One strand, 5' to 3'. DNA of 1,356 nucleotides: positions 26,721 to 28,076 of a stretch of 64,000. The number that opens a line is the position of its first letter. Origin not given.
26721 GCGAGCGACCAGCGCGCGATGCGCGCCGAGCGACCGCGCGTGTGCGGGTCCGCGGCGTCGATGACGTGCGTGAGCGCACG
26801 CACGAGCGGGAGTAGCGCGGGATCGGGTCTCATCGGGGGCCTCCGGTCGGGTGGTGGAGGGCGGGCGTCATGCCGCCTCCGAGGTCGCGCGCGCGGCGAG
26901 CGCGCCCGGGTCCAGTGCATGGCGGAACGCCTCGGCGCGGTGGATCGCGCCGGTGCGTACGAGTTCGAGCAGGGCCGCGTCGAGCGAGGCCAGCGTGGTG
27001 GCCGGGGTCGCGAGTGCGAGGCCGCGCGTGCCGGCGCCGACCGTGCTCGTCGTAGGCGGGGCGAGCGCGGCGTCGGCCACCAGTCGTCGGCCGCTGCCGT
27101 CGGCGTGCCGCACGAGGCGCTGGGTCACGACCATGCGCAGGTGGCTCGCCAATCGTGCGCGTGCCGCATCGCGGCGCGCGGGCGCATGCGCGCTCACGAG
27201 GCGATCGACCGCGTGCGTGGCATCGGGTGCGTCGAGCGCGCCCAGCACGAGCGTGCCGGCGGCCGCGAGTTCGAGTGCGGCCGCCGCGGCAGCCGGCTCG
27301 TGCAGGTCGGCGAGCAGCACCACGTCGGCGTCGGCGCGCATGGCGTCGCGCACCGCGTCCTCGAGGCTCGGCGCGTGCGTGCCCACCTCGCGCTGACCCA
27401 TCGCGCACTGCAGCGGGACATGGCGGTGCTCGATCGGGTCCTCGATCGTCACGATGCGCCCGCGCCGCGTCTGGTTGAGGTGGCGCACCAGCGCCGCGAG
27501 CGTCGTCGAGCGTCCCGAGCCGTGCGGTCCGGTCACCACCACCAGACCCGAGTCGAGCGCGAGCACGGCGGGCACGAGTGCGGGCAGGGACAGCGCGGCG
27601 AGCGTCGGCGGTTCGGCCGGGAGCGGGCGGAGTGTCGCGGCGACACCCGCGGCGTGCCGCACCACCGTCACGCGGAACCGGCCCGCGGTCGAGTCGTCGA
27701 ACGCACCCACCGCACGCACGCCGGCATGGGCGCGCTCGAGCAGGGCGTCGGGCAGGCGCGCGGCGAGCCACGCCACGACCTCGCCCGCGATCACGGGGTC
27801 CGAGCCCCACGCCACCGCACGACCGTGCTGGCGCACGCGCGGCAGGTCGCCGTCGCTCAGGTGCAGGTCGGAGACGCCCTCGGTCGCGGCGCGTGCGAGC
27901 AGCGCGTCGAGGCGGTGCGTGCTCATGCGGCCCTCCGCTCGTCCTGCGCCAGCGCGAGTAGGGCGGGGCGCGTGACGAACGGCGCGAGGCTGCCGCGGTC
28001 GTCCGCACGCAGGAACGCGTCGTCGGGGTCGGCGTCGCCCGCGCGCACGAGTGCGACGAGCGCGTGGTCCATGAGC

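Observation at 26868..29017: Both PilT paralogs keep Walker A but have lost the catalytic Glu and the His-box histidine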

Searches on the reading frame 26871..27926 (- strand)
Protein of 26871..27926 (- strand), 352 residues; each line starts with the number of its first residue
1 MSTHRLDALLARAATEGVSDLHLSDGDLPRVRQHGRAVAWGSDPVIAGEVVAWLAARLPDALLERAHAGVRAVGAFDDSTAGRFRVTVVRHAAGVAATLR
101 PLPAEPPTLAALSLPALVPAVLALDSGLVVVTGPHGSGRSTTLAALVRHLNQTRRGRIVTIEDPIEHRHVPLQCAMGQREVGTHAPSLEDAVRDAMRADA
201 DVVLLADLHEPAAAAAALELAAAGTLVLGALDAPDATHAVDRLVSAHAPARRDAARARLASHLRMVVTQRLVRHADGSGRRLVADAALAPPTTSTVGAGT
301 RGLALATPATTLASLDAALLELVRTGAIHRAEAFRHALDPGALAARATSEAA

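Call 5: search_protein_families(library=pfam, proteins=[window:26871-27926:-], max_evalue=0.01)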
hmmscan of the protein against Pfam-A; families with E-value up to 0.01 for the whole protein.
window:26871-27926:- (352 aa): 3 families
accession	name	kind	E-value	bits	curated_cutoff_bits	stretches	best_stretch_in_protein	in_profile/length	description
PF00437.27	T2SSE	-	2e-24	86.4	24.9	1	118-285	134-291/370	Type II/IV secretion system protein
PF13191.12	AAA_16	-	0.00014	22.9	32.6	1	126-271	24-124/167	AAA ATPase domain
PF13401.12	AAA_22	-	0.0016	19.2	27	1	126-162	5-40/130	AAA domain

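Call 6: search_solved_structures(query=window:26871-27926:-, show_alignments=3)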
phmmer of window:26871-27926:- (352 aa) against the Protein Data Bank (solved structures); distinct sequences matched with E-value up to 0.001: 24.
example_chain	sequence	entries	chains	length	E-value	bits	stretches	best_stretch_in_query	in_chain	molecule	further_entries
5zfq_A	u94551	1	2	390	3.4e-41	145.2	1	6-291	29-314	Twitching motility pilus retraction protein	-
3jvu_A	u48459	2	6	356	5e-41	144.7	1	8-343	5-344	Twitching mobility protein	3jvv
5fl3_A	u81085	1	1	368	1.5e-40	143.2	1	15-294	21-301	PILI RETRACTION PROTEIN PILT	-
6ojx_A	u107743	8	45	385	5e-39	138.1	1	7-291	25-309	Twitching motility pilus retraction ATPase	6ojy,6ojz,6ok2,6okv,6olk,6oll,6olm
2gsz_A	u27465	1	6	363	5.2e-39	138.1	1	10-292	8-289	twitching motility protein PilT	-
2ewv_A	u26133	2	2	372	5.3e-39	138.1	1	10-292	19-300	twitching motility protein PilT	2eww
9n32_A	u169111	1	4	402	4e-35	125.3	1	7-338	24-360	PilU protein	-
10my_A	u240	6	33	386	7.2e-35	124.5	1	12-334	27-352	PilT/PilU family type 4a pilus ATPase | Twitching motility protein PilT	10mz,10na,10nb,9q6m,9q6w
2eyu_A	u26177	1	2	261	6.2e-30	108.3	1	102-293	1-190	twitching motility protein PilT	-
6geb_A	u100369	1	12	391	6.5e-22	81.9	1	92-276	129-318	DotB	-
6gef_A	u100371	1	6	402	4.1e-16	62.9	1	96-278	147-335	Type IV secretion system protein DotB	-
1p9r_A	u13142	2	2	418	5.9e-13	52.5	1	124-245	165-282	General secretion pathway protein E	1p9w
4kss_A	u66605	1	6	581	1.4e-12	51.3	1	125-245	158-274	Type II secretion system protein E, hemolysin-coregulated protein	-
4ksr_A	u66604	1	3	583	1.4e-12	51.2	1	125-245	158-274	Type II secretion system protein E, Hemolysin-coregulated protein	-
4pht_A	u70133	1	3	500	1.5e-12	51.1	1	121-245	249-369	General secretory pathway protein E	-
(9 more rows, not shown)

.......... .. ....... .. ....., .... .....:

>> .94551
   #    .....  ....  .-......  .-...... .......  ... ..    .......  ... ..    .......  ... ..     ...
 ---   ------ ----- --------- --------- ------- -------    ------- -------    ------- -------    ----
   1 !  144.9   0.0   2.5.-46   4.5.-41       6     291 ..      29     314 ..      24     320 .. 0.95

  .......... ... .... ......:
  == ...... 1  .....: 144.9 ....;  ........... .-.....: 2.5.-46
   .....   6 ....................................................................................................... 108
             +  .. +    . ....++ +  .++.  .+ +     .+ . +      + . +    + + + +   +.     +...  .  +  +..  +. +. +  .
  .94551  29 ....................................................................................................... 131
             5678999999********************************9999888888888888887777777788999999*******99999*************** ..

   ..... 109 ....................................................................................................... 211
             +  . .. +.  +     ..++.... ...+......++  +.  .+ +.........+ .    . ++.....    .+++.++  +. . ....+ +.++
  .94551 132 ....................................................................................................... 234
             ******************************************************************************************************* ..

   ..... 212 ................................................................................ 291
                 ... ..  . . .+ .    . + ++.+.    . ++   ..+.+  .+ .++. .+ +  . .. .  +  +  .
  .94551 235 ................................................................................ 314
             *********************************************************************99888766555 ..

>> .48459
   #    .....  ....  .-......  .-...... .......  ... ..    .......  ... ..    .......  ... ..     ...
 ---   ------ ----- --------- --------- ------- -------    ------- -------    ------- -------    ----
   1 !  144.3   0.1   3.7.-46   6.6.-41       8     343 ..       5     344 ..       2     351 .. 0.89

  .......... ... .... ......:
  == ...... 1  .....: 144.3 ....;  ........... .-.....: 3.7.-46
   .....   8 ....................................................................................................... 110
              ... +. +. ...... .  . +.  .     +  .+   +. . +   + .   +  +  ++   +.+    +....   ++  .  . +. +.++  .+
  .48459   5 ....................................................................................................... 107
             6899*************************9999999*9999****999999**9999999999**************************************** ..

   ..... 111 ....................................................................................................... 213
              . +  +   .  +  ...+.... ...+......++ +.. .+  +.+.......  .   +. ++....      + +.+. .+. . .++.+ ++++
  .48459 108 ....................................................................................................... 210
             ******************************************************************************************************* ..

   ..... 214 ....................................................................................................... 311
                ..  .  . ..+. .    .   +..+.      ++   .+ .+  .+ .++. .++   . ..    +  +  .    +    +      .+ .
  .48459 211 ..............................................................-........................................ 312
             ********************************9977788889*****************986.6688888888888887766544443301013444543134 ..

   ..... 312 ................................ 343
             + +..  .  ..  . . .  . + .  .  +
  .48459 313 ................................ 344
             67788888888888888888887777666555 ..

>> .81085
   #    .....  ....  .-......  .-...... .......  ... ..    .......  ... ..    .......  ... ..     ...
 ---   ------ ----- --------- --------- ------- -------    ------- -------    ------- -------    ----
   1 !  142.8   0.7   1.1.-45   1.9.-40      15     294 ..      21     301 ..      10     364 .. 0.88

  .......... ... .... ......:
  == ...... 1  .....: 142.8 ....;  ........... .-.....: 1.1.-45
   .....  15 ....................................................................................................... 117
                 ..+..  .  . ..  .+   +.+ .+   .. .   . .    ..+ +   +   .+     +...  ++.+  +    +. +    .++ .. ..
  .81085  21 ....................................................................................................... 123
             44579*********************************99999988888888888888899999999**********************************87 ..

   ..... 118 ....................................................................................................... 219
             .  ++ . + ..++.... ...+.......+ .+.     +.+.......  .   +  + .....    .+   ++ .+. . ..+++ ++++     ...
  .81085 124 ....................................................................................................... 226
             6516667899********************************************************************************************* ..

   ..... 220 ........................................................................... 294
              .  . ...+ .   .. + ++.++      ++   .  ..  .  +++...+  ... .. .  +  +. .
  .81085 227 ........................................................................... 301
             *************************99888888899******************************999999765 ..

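Call 9: find_homologous_proteins(query=window:26871-27926:-, max_evalue=1e-10)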
Query window:26871-27926:- (352 aa): 473 proteins with E <= 1e-10 among 8000 candidates; the best 120 are listed.
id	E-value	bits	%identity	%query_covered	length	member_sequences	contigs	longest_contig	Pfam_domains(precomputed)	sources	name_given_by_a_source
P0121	1.6e-180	618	87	100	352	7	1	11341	PF00437.27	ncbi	ncbi:MAG: hypothetical protein RL721_737 [Candidatus Eisenbacteria bacterium]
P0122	5.9e-180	616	87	100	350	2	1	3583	PF00437.27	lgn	-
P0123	9.8e-152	523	99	77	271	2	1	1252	PF00437.27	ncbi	ncbi:MAG: ATPase, T2SS/T4P/T4SS family, partial [bacterium]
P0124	3.0e-68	249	42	95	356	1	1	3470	PF00437.27,PF13191.13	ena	-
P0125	4.1e-67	245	41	99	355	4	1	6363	PF00437.27,PF01935.24,PF13191.13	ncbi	-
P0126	4.3e-66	242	40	99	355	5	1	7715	PF00437.27,PF13191.13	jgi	jgi:twitching motility protein PilT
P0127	6.9e-66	241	41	99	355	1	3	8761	PF00437.27,PF13555.13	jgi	jgi:twitching motility protein PilT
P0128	1.1e-65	241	40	99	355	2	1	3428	PF00437.27,PF13191.13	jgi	jgi:twitching motility protein PilT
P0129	2.4e-65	239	40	97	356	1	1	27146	PF00437.27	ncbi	-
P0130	4.2e-65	239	41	99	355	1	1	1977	PF00437.27,PF13555.13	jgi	jgi:twitching motility protein PilT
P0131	5.3e-64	235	39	95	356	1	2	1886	PF00437.27,PF13476.13,PF13555.13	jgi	-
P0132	6.9e-64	235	46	79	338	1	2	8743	PF00437.27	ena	-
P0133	1.1e-63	234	41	95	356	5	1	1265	PF00437.27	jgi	jgi:twitching motility protein PilT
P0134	1.1e-63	234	40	97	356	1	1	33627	PF00437.27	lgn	-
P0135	2.4e-63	233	41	99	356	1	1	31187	PF00437.27,PF13604.13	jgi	jgi:twitching motility protein PilT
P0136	3.7e-63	232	33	97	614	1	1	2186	PF13173.13,PF00437.27,PF13604.13,PF13555.13,PF13401.13,PF00448.29,PF04851.22,PF13191.13,PF06414.19,PF01935.24,PF00005.34,PF13476.13,PF01580.25,PF25199.2,PF13481.13,PF20720.4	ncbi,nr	ncbi:MAG: PilT/PilU family type 4a pilus ATPase, partial [Deltaproteobacteria bacterium]|nr:PilT/Pil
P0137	6.6e-63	231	42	99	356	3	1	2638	PF00437.27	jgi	jgi:twitching motility protein PilT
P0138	6.9e-63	231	38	95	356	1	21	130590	PF00437.27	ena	-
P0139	6.9e-63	231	42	95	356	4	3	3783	PF00437.27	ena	-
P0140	7.5e-63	231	40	97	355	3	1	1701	PF00437.27,PF13476.13,PF13555.13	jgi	-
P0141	7.6e-63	231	40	95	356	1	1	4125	PF00437.27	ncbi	-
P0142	9.6e-63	231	41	99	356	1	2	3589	PF00437.27,PF13191.13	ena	-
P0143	1.0e-62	231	39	97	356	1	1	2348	PF00437.27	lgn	-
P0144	8.3e-62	228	42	95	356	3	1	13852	PF00437.27,PF13401.13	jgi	-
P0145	6.0e-61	225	40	95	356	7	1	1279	PF00437.27,PF13555.13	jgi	jgi:twitching motility protein PilT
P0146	8.4e-61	225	39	95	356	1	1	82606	PF00437.27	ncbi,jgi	-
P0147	6.2e-60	222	39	95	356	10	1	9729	PF00437.27,PF13401.13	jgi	jgi:twitching motility protein PilT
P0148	8.7e-60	221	38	95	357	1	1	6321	PF00437.27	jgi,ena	-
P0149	2.8e-59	220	37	99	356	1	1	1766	PF00437.27,PF13476.13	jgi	jgi:twitching motility protein PilT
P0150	3.7e-59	219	40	95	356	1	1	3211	PF00437.27,PF13401.13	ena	-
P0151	4.4e-59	219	39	99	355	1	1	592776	PF00437.27,PF13401.13,PF25199.2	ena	-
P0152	5.6e-59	219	40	96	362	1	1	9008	PF00437.27,PF13191.13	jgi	jgi:twitching motility protein PilT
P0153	8.2e-59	218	40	97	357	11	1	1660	PF00437.27,PF13604.13,PF13555.13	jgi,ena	-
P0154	1.5e-58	217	37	96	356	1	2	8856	PF00437.27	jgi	jgi:twitching motility protein PilT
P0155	1.9e-57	214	40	95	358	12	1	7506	PF00437.27,PF13555.13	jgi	jgi:twitching motility protein PilT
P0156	2.5e-57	213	41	99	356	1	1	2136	PF00437.27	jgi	jgi:twitching motility protein PilT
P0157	4.1e-57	212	42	79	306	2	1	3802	PF00437.27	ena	-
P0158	5.4e-57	212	38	99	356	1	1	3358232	PF00437.27,PF13401.13,PF13191.13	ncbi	-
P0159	2.9e-56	210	39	95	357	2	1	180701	PF00437.27,PF13604.13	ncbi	ncbi:MAG: type IV pilus twitching motility protein PilT [Candidatus Eisenbacteria bacterium]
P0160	3.1e-55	206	40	95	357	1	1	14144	PF00437.27,PF13555.13,PF13401.13,PF13191.13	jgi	-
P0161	7.9e-55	205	42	78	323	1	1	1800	PF00437.27,PF13476.13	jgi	jgi:twitching motility protein PilT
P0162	2.3e-53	200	43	99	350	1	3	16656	PF00437.27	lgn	-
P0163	3.9e-52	196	39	95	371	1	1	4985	PF00437.27,PF13555.13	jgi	jgi:twitching motility protein PilT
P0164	8.2e-52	195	44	99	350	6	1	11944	PF00437.27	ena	-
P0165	9.5e-51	192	38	78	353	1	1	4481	PF00437.27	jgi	jgi:twitching motility protein PilT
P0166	1.4e-50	191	35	97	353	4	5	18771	PF00437.27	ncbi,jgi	jgi:twitching motility protein PilT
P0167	2.9e-50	190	34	97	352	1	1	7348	PF00437.27,PF13191.13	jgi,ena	-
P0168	2.5e-49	187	37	97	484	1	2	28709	PF00437.27,PF13401.13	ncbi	-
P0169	9.1e-49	185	37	95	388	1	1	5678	PF00437.27,PF13555.13,PF13401.13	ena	-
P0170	2.5e-48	184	36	92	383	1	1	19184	PF00437.27,PF13401.13,PF13191.13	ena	-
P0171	6.8e-48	182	40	95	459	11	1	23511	PF00437.27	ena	-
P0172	9.5e-48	182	34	92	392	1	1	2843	PF00437.27,PF13401.13,PF13191.13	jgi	jgi:twitching motility protein PilT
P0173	1.3e-47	181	40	95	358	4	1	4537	PF00437.27,PF13191.13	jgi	-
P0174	2.5e-47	180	34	94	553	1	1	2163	PF00437.27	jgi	-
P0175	2.9e-47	180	38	97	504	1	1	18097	PF00437.27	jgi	jgi:twitching motility protein PilT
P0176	3.2e-47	180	38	97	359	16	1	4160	PF00437.27,PF12775.14,PF25199.2,PF13191.13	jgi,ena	-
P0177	4.0e-47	180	35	95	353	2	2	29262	PF00437.27,PF13401.13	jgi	jgi:twitching motility protein PilT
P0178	5.1e-47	179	35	97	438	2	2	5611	PF00437.27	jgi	jgi:twitching motility protein PilT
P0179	1.0e-46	178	35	96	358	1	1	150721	PF00437.27,PF13191.13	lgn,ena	-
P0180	1.4e-46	178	35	97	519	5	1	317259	PF00437.27,PF13401.13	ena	-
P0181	1.7e-46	178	35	97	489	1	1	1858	PF00437.27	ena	-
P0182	2.7e-46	177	39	95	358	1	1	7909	PF00437.27,PF13191.13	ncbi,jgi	jgi:twitching motility protein PilT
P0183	4.2e-46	176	33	96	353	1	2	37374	PF00437.27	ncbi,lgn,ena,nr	ncbi:MAG: type IV pilus twitching motility protein PilT [Dehalococcoidales bacterium]|nr:type IV pil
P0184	8.2e-46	175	36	97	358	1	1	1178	PF00437.27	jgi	jgi:twitching motility protein PilT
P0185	1.1e-45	175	35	96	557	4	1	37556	PF00437.27,PF13191.13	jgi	jgi:twitching motility protein PilT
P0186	1.5e-45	174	35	96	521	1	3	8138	PF00437.27,PF13191.13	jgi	jgi:twitching motility protein PilT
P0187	3.4e-45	173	37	92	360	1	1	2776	PF00437.27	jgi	jgi:twitching motility protein PilT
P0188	4.3e-45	173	36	96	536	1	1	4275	PF00437.27,PF13191.13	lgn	-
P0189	4.4e-45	173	35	96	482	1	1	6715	PF00437.27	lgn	-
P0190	4.5e-45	173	36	96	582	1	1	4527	PF00437.27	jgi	jgi:twitching motility protein PilT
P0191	4.6e-45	173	37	94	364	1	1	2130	PF00437.27,PF13401.13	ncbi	-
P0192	6.0e-45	172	36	93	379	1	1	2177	PF00437.27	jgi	jgi:twitching motility protein PilT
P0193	7.4e-45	172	35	97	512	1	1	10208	PF00437.27,PF13191.13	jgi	jgi:twitching motility protein PilT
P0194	7.5e-45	172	37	95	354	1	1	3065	PF00437.27,PF13191.13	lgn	-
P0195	1.0e-44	172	35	93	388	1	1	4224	PF00437.27,PF13401.13,PF13191.13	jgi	-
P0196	1.0e-44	172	34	96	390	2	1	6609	PF00437.27,PF13555.13,PF13191.13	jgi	jgi:twitching motility protein PilT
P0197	1.6e-44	171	34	97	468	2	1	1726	PF00437.27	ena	-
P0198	1.7e-44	171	37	95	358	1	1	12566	PF00437.27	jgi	jgi:twitching motility protein PilT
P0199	2.1e-44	171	34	97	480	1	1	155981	PF00437.27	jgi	jgi:twitching motility protein PilT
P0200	2.2e-44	171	35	99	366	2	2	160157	PF00437.27,PF13401.13,PF25199.2,PF13191.13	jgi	-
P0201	2.7e-44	170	31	95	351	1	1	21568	PF00437.27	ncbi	-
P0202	3.6e-44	170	35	96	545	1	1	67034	PF00437.27,PF13191.13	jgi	jgi:twitching motility protein PilT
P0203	3.9e-44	170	32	96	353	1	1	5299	PF00437.27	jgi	-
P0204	4.4e-44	170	33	94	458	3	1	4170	PF00437.27,PF13191.13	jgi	jgi:twitching motility protein PilT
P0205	5.4e-44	169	35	91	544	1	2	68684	PF00437.27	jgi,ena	-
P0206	5.5e-44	169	35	97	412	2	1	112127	PF00437.27,PF13401.13,PF13191.13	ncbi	-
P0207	6.3e-44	169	34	97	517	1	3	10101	PF00437.27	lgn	-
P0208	6.7e-44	169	37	95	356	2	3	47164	PF00437.27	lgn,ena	-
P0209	6.8e-44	169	34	95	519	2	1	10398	PF00437.27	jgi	jgi:twitching motility protein PilT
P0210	8.5e-44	169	38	95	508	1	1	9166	PF00437.27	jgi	-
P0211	8.9e-44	169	37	95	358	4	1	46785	PF00437.27,PF25199.2,PF13191.13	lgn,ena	-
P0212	8.9e-44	169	38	77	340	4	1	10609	PF00437.27,PF13191.13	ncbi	-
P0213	1.0e-43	168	35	95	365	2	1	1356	PF00437.27,PF13401.13,PF13191.13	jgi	jgi:twitching motility protein PilT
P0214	1.2e-43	168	37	95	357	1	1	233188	PF00437.27,PF25199.2,PF13191.13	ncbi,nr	ncbi:MAG: PilT/PilU family type 4a pilus ATPase [Deltaproteobacteria bacterium]|nr:PilT/PilU family 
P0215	1.3e-43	168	35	95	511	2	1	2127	PF00437.27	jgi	jgi:twitching motility protein PilT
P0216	1.9e-43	168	36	93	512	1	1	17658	PF00437.27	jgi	jgi:twitching motility protein PilT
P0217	2.2e-43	167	36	95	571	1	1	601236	PF00437.27,PF13191.13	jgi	jgi:twitching motility protein PilT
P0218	2.3e-43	167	35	97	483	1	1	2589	PF00437.27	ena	-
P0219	3.4e-43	167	34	95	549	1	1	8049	PF00437.27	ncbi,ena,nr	ncbi:MAG TPA: type IV pilus twitching motility protein PilT [Myxococcales bacterium]|nr:type IV pilu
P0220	6.0e-43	166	33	97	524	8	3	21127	PF00437.27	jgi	jgi:twitching motility protein PilT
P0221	6.2e-43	166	36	97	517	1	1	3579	PF00437.27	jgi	jgi:twitching motility protein PilT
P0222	7.0e-43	166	37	97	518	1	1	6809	PF00437.27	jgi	jgi:twitching motility protein PilT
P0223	7.1e-43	166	34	97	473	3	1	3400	PF00437.27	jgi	jgi:twitching motility protein PilT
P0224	8.2e-43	165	33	96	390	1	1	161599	PF00437.27,PF13555.13,PF13191.13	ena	-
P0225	1.1e-42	165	33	97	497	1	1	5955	PF00437.27,PF13401.13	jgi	jgi:twitching motility protein PilT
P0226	1.2e-42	165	37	81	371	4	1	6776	PF00437.27,PF13401.13,PF13191.13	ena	-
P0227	1.3e-42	165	35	92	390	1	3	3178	PF06414.19,PF00437.27,PF13401.13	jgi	jgi:twitching motility protein PilT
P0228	1.3e-42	165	32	97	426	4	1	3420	PF00437.27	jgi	jgi:twitching motility protein PilT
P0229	1.9e-42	164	35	95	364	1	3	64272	PF00437.27,PF13191.13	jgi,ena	-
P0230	1.9e-42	164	37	80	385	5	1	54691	PF00437.27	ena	-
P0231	2.1e-42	164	42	99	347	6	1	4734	PF00437.27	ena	-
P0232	2.6e-42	164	34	97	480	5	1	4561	PF00437.27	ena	-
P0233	3.6e-42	163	34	91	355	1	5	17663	PF00437.27,PF13604.13,PF13555.13,PF13401.13,PF25199.2,PF13191.13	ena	-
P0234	3.7e-42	163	33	97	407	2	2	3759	PF00437.27,PF13401.13,PF13191.13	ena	-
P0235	4.2e-42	163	33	95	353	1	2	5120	PF00437.27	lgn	-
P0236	4.7e-42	163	35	97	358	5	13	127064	PF00437.27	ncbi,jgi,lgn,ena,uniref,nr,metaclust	ncbi:MAG: hypothetical protein A2898_00035 [Candidatus Kerfeldbacteria bacterium RIFCSPLOWO2_01_FULL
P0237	4.8e-42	163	36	92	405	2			PF00437.27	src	-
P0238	5.3e-42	163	35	95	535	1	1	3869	PF00437.27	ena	-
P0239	5.3e-42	163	34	94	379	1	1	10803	PF00437.27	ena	-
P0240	5.5e-42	163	32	95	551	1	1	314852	PF00437.27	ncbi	-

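Call 16: find_encoding_contigs(protein=P0121, flank=8000, max_places=3)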
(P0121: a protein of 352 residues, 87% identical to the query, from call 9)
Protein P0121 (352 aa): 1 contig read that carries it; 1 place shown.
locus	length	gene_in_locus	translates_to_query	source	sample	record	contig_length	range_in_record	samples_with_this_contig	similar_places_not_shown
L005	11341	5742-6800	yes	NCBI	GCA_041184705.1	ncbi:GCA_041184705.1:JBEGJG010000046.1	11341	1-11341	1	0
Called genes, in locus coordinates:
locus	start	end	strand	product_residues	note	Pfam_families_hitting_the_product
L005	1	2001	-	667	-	PF02585:PIG-L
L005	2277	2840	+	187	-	PF16697:Yop-YscD_cpl, PF00498:FHA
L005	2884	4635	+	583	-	PF01636:APH (faint), PF02985:HEAT (faint), PF13646:HEAT_2, PF19598:DUF6103 (faint), PF13646:HEAT_2, PF00069:Pkinase, PF03109:ABC1 (faint), PF07714:PK_Tyr_Ser-Thr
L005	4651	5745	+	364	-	PF00437:T2SSE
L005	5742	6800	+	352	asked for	PF00437:T2SSE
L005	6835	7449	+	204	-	PF13487:HD_5, PF01966:HD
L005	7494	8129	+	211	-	PF13472:Lipase_GDSL_2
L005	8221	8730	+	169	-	PF01641:SelR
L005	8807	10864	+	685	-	PF02922:CBM_48, PF00128:Alpha-amylase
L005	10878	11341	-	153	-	PF14134:DUF4301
